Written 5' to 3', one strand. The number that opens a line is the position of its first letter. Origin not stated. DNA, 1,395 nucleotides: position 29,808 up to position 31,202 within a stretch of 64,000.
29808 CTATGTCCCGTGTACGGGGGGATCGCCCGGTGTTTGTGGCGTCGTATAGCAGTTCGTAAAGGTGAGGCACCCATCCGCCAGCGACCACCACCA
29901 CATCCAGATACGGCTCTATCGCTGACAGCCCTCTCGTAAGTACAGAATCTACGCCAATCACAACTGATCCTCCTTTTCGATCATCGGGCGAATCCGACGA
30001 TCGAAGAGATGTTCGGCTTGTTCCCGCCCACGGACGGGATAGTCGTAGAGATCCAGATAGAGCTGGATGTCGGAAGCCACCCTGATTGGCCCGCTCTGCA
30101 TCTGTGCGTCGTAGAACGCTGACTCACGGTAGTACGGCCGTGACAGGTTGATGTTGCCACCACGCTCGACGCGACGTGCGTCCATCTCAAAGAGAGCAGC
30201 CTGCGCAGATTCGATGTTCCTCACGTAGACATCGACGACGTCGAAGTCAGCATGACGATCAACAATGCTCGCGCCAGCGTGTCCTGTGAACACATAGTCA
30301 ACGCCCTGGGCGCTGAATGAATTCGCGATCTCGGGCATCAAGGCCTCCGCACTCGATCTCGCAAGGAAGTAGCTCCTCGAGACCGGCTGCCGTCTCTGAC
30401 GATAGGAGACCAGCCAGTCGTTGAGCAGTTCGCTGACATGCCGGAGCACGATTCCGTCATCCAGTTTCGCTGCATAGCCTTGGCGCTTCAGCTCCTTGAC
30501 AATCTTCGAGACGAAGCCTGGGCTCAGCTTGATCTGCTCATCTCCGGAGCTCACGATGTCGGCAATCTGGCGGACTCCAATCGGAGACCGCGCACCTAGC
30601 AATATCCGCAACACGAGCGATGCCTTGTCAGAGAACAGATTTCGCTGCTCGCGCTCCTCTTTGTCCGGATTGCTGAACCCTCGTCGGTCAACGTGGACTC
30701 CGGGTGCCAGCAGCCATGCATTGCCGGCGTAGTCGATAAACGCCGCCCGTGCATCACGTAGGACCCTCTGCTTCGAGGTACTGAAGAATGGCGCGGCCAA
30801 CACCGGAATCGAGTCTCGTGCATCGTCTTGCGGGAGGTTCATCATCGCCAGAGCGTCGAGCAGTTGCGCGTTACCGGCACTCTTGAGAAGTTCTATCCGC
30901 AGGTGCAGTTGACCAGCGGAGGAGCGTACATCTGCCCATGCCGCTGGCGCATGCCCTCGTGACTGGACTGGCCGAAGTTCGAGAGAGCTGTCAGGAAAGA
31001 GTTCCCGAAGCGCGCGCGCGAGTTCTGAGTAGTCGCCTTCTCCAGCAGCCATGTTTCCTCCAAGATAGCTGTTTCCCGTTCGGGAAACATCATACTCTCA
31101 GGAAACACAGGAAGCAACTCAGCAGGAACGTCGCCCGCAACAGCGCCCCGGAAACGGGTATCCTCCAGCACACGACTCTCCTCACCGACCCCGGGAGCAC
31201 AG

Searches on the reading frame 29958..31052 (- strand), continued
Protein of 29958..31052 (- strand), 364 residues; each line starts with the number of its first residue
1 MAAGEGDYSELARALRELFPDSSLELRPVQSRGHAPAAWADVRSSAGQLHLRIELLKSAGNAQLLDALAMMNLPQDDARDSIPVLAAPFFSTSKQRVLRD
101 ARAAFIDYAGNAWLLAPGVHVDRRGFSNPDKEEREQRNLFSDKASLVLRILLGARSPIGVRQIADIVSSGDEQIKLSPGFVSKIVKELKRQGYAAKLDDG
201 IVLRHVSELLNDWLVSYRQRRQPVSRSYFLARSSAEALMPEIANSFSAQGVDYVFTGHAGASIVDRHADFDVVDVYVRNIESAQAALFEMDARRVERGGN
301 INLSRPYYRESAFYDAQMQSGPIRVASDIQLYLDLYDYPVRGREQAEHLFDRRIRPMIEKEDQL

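Call 40: find_related_loci(query=A1, collection=metagenome_contigs, flank=4000)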
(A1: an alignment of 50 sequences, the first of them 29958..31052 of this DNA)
Query A1 (364 aa) in metagenome_contigs; peptide patterns used: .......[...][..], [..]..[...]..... (x = any residue, [..] = any of these).
600 stretches matched a pattern (row limit reached: there are more); 470 encode a relative of the query (tblastn E <= 1e-3); the best 80 are kept; 80 distinct loci.
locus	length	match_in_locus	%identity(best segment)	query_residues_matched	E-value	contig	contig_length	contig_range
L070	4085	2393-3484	63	1-364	5e-157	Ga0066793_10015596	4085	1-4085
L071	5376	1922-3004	62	3-363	4e-154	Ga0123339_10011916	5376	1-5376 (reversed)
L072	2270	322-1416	61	1-364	2e-157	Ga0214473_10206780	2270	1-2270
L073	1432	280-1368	60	2-364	3e-160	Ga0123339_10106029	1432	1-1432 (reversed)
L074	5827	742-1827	59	2-363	5e-142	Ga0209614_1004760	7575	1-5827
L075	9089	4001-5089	58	1-363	8e-141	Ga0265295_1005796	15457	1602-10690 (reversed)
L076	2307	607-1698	58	1-364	4e-150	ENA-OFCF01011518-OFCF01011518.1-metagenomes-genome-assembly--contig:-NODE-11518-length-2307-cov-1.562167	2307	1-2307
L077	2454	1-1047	60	15-363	5e-148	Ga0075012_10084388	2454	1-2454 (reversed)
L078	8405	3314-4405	56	1-364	2e-130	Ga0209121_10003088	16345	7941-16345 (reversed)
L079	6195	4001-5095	56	1-364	8e-124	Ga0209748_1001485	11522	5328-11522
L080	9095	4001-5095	54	1-364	5e-124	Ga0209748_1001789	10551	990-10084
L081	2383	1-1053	55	15-364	4e-129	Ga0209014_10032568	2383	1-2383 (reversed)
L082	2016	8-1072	54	10-364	3e-127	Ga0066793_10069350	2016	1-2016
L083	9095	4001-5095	61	1-363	9e-148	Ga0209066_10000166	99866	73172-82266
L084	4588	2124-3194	49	5-364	4e-108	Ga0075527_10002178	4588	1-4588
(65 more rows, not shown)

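Call 46: predict_structure(alignment_id=A1)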
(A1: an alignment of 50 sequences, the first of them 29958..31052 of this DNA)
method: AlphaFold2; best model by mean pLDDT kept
length: 364 residues; sequences in the alignment: 50
mean_pLDDT: 85.9   pTM: 0.81
mean pLDDT of the five models: 85.9, 84.9, 84.0, 83.6, 81.7
residues with pLDDT >= 90: 189; 70-90: 134; 50-70: 26; < 50: 15
segments of 3 or more residues with pLDDT < 50: 126-135, 361-364
pLDDT, mean of each block of 10 residues (from residue 1): 71 89 88 79 89 82 84 70 90 87 89 85 55 60 94 91 89 84 92 86 89 88 88 93 95 95 90 95 97 95 93 85 91 85 91 85 46
secondary structure, 60 per line:
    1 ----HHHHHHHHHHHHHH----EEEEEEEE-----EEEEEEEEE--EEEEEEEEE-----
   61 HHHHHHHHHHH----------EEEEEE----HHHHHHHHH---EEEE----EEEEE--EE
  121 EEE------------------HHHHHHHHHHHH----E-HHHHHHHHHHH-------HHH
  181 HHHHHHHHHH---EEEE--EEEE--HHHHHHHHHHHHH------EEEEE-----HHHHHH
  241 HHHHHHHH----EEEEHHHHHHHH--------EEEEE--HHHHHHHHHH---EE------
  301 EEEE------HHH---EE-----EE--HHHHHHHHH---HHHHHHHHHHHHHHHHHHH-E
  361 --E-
elements in order: H5-18 E23-30 E36-44 E47-55 H61-71 E82-87 H92-100 E104-107 E112-116 E119-123 H142-153 H160-170 H178-190 E194-197 E200-203 H206-218 E225-229 H235-248 E253-256 H257-264 E273-277 H280-289 E301-304 H328-336 H340-358

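Call 51: fold_search(model_id=the predicted structure, library=pdb)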
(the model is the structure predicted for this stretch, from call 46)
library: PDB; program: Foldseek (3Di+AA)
matches with E <= 10: 1175; with E <= 0.001: 1
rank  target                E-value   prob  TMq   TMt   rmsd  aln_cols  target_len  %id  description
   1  5gkj_B                8.6e-04  1.00  0.19  0.26   8.2       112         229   17  Structure of EndoMS in apo form (released 2016-11-02)
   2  1stz_B                1.5e-03  0.98  0.17  0.20  14.0       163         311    9  Crystal structure of a hypothetical protein at 2.2 A resolution (released 2004-08-24)
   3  4wqk                  2.9e-03  1.00  0.26  0.51   4.9       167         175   11  Crystal structure of aminoglycoside nucleotidylyltransferase ANT(2")-Ia, apo form (released 2014-11-12)
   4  5cfs                  3.3e-03  1.00  0.26  0.49   5.0       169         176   10  Crystal Structure of ANT(2")-Ia in complex with AMPCPP and tobramycin (released 2016-03-16)
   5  5cfu                  3.9e-03  1.00  0.26  0.49   5.1       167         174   12  Crystal Structure of ANT(2")-Ia in complex with adenylyl-2"-tobramycin (released 2016-07-20)
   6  4f0p_A                4.9e-03  1.00  0.21  0.18   4.4       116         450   16  MspJI Restriction Endonuclease - P31 Form (released 2012-08-08)
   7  4xje                  5.9e-03  1.00  0.26  0.49   5.1       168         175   12  CRYSTAL STRUCTURE OF ANT(2") IN COMPLEX WITH AMP AND TOBRAMYCIN (released 2016-01-20)
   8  4f0q_D                5.9e-03  0.99  0.21  0.17   4.6       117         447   14  MspJI Restriction Endonuclease - P21 Form (released 2012-08-08)
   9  5gke_A                6.2e-03  0.98  0.18  0.25   5.7       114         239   19  Structure of EndoMS-dsDNA1 complex (released 2016-11-02)
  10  6g2i_J                6.2e-03  0.98  0.18  0.06   7.7       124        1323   10  Filament of acetyl-CoA carboxylase and BRCT domains of BRCA1 (ACC-BRCT) at 5.9 A resolution (released 2018-06-13)
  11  7tid_E                7.4e-03  0.38  0.15  0.16  16.7       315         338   10  Structure of the yeast clamp loader (Replication Factor C RFC) bound to the sliding clamp (Proliferating Cell Nuclear  (released 2022-02-16)
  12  7tib_E                1.1e-02  0.33  0.15  0.15  15.1       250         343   12  Structure of the yeast clamp loader (Replication Factor C RFC) bound to the open sliding clamp (Proliferating Cell Nuc (released 2022-02-16)
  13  8umt_E                1.2e-02  0.25  0.13  0.14  17.6       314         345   10  Atomic model of the human CTF18-RFC-PCNA binary complex in the three-subunit binding state (state 2) (released 2024-05-08)
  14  7ti8_E                1.2e-02  0.21  0.14  0.15  17.2       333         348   11  Structure of the yeast clamp loader (Replication Factor C RFC) bound to the open sliding clamp (Proliferating Cell Nuc (released 2022-02-16)
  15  6g2i_A                1.4e-02  0.96  0.17  0.04   8.8       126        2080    9  Filament of acetyl-CoA carboxylase and BRCT domains of BRCA1 (ACC-BRCT) at 5.9 A resolution (released 2018-06-13)
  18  2vld_A                1.6e-02  0.99  0.19  0.28   5.0       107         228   14  crystal structure of a repair endonuclease from Pyrococcus abyssi (released 2009-05-19)
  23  8an4_A                2.5e-02  1.00  0.27  0.47   6.9       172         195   13  MenT1 toxin (rv0078a) from Mycobacterium tuberculosis H37Rv (released 2023-08-02)
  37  2vld_B                4.3e-02  0.96  0.19  0.29   5.0       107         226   14  crystal structure of a repair endonuclease from Pyrococcus abyssi (released 2009-05-19)
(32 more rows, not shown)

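Call 67: search_protein_families(library=pfam, proteins=[L005:11563-12204:+, L005:12201-13049:+], max_evalue=1)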
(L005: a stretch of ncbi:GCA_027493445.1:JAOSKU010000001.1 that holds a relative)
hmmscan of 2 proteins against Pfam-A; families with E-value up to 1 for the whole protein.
L005:11563-12204:+ (213 aa): 2 families
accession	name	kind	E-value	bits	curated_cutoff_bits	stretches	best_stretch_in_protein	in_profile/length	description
PF09339.16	HTH_IclR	-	0.00012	22.2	22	1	13-48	12-47/52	IclR helix-turn-helix domain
PF09952.14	AbiEi_2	-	0.039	14.7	21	1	61-210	1-141/143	Transcriptional regulator, AbiEi antitoxin, Type IV TA system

L005:12201-13049:+ (282 aa): 2 families
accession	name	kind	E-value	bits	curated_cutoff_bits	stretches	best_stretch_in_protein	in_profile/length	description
PF12281.14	NTP_transf_8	-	2e-06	28.4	26.3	1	21-193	7-182/218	Nucleotidyltransferase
PF08843.17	AbiEii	-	0.067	13.5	22.5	1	160-254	127-221/238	Nucleotidyl transferase AbiEii toxin, Type IV TA system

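Call 69: find_encoding_contigs(protein=P0001, flank=6000, max_places=5)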
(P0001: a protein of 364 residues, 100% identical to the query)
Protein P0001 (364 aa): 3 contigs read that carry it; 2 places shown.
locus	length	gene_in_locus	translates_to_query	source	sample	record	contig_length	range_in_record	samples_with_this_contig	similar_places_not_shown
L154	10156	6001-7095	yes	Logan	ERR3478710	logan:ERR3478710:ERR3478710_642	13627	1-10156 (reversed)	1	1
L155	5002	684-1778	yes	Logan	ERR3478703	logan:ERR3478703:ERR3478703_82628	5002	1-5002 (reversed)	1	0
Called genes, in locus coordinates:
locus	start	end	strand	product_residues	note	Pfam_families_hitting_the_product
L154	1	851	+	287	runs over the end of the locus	PF09015:NgoMIV_restric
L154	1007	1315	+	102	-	-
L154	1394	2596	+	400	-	PF24568:CC_PcsB (weak)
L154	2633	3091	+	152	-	PF05991:NYN_YacP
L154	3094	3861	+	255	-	PF04474:DUF554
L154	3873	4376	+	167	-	-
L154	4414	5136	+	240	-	PF04519:Bactofilin (faint)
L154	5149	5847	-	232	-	PF00730:HhH-GPD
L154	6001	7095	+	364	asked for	PF09952:AbiEi_2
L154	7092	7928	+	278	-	PF12281:NTP_transf_8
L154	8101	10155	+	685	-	?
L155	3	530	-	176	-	?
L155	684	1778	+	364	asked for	PF09952:AbiEi_2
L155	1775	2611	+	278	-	PF12281:NTP_transf_8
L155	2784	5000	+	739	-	?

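Call 73: search_protein_families(library=phrogs, proteins=[window:29958-31052:-], max_evalue=0.1)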
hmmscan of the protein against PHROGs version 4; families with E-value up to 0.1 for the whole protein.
window:29958-31052:- (364 aa): 0 families

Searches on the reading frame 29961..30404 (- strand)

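Call 54: search_protein_families(library=pfam, proteins=[window:29961-30404:-], max_evalue=1)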
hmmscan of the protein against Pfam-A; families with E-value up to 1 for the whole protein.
seq(148 aa): 1 family
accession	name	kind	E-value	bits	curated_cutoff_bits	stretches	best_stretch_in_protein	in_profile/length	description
PF09952.14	AbiEi_2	-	2.8e-06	28.1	21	1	37-137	47-141/143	Transcriptional regulator, AbiEi antitoxin, Type IV TA system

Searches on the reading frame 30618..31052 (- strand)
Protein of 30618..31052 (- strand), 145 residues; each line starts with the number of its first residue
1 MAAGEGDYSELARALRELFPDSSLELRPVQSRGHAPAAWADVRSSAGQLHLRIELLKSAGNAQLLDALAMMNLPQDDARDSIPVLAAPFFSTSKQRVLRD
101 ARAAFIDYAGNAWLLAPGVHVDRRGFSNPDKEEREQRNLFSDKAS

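Call 54: search_protein_families(library=pfam, proteins=[window:30618-31052:-], max_evalue=1)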
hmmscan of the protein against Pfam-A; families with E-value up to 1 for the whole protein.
seq(145 aa): 0 families

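Call 78: search_solved_structures(query=A3, max_evalue=10, show_alignments=3)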
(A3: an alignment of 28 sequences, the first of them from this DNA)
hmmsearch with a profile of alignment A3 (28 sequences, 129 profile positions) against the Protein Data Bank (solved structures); distinct sequences matched with E-value up to 10: 18.
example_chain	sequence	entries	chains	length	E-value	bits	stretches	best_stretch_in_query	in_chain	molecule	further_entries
4rv1_A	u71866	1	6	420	0.094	16.2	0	15-87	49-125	Engineered Protein OR497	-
6l7r_B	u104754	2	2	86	0.18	15.2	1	31-96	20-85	Mozart1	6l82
4p9f_A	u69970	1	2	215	0.63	13.5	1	8-79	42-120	HTH-type transcriptional regulator mcbR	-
4hxt_A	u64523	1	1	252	0.64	13.5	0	15-87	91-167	De Novo Protein OR329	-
1t6q_A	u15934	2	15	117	1.3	12.5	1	41-93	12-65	Superoxide dismutase [Ni]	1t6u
4ncq_A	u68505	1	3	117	1.4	12.4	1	41-93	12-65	Superoxide dismutase [Ni]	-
3g50_A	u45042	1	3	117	1.4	12.4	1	41-93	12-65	Superoxide dismutase [Ni]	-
1t6i_A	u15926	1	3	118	1.4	12.4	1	41-93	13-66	Superoxide dismutase [Ni]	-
3g4x_A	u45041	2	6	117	1.4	12.4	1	41-93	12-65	Superoxide dismutase [Ni]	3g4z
8ij1_A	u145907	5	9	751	2.5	11.6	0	6-63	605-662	Cullin-2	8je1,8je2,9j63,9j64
8qu8_D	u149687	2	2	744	2.5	11.6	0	6-63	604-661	Cullin-2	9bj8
6r6h_O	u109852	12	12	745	2.5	11.6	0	6-63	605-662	Cullin-2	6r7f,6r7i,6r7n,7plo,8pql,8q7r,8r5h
8jal_E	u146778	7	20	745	2.5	11.6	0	6-63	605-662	Cullin-2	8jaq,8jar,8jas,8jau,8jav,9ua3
5n4w_A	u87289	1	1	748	2.6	11.5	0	6-63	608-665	Cullin-2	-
8wqa_C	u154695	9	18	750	2.6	11.5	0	6-63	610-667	Cullin-2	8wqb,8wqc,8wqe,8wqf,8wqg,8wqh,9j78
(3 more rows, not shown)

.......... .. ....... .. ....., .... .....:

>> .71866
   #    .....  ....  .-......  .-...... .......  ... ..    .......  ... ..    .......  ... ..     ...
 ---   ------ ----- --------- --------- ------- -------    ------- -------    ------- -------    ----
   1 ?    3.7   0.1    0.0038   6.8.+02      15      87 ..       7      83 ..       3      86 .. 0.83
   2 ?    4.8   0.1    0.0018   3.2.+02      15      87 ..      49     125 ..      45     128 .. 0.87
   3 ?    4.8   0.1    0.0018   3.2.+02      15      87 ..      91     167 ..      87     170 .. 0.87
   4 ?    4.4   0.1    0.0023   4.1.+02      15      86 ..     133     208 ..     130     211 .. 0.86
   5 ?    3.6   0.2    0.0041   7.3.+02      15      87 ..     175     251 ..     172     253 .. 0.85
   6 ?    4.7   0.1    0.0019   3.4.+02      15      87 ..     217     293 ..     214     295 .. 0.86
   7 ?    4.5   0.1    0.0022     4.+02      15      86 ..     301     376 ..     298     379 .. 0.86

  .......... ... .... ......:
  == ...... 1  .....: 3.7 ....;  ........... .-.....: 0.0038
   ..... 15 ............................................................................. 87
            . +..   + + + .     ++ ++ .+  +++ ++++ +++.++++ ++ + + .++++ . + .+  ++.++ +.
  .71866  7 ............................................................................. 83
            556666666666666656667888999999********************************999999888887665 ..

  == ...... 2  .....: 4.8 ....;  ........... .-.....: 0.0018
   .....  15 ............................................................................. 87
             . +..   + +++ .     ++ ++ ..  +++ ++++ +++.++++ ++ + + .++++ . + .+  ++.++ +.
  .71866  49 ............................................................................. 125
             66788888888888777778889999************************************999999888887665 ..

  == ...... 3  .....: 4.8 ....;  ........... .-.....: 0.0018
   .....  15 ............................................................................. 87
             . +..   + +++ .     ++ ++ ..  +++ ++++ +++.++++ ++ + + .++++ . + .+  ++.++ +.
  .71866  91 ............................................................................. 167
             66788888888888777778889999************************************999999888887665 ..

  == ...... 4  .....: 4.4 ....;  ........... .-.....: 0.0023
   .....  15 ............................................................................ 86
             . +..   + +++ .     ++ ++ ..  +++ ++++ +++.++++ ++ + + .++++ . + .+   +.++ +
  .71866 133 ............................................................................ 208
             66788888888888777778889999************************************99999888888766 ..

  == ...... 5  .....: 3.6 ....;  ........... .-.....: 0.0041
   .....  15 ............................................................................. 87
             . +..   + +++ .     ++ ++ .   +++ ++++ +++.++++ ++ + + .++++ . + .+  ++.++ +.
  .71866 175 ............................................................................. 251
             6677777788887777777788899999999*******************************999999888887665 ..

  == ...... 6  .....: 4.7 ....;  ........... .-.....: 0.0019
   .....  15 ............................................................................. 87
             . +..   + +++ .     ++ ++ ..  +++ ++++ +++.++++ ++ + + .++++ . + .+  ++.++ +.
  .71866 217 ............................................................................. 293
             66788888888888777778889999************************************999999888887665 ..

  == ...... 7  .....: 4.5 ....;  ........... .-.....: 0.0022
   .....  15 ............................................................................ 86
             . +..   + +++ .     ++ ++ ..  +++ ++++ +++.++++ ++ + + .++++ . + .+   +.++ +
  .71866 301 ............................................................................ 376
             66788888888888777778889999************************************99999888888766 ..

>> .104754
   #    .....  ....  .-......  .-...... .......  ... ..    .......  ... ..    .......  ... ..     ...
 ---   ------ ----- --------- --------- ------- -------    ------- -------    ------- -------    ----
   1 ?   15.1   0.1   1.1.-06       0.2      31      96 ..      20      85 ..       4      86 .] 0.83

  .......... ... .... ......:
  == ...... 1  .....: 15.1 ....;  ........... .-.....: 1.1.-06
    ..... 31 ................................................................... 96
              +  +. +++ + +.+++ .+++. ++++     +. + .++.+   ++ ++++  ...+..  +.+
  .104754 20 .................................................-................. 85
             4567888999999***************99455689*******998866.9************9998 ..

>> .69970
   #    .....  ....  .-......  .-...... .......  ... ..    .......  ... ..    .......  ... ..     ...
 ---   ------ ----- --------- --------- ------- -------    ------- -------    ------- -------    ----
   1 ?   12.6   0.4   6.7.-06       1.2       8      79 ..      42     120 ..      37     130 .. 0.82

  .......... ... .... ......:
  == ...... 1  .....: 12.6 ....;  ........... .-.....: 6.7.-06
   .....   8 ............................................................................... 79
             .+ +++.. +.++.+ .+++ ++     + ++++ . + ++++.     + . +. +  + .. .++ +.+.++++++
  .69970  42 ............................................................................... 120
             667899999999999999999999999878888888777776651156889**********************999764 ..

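Call 79: search_protein_families(library=pfam, alignment_id=A3, max_evalue=1)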
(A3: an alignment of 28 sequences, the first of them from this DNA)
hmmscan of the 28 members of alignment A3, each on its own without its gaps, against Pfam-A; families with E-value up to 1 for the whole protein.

A. member 1, seq(128 aa): 0 families

B. families by the number of members that match (of 28 scanned): 11 families
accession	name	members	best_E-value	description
PF01870.24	Hjc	1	0.0024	Archaeal holliday junction resolvase (hjc)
PF16124.10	RecQ_Zn_bind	1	0.0035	RecQ zinc-binding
PF07397.16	DUF1502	1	0.012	Repeat of unknown function (DUF1502)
PF09345.15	SiaC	1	0.035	SiaC family regulatory phosphoprotein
PF18154.6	pPIWI_RE_REase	1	0.061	REase associating with pPIWI_RE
PF00269.25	SASP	1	0.086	Small, acid-soluble spore proteins, alpha/beta type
PF11880.13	DUF3400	1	0.095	Domain of unknown function (DUF3400)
PF22148.1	Fervidolysin_NPro-like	1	0.13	Fervidolysin N-terminal prodomain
PF17840.6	Tugs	1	0.17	Tethering Ubl4a to BAGS domain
PF03902.18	Gal4_dimer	1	0.19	Gal4-like dimerisation domain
PF16861.10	Carbam_trans_C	1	0.25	Carbamoyltransferase C-terminus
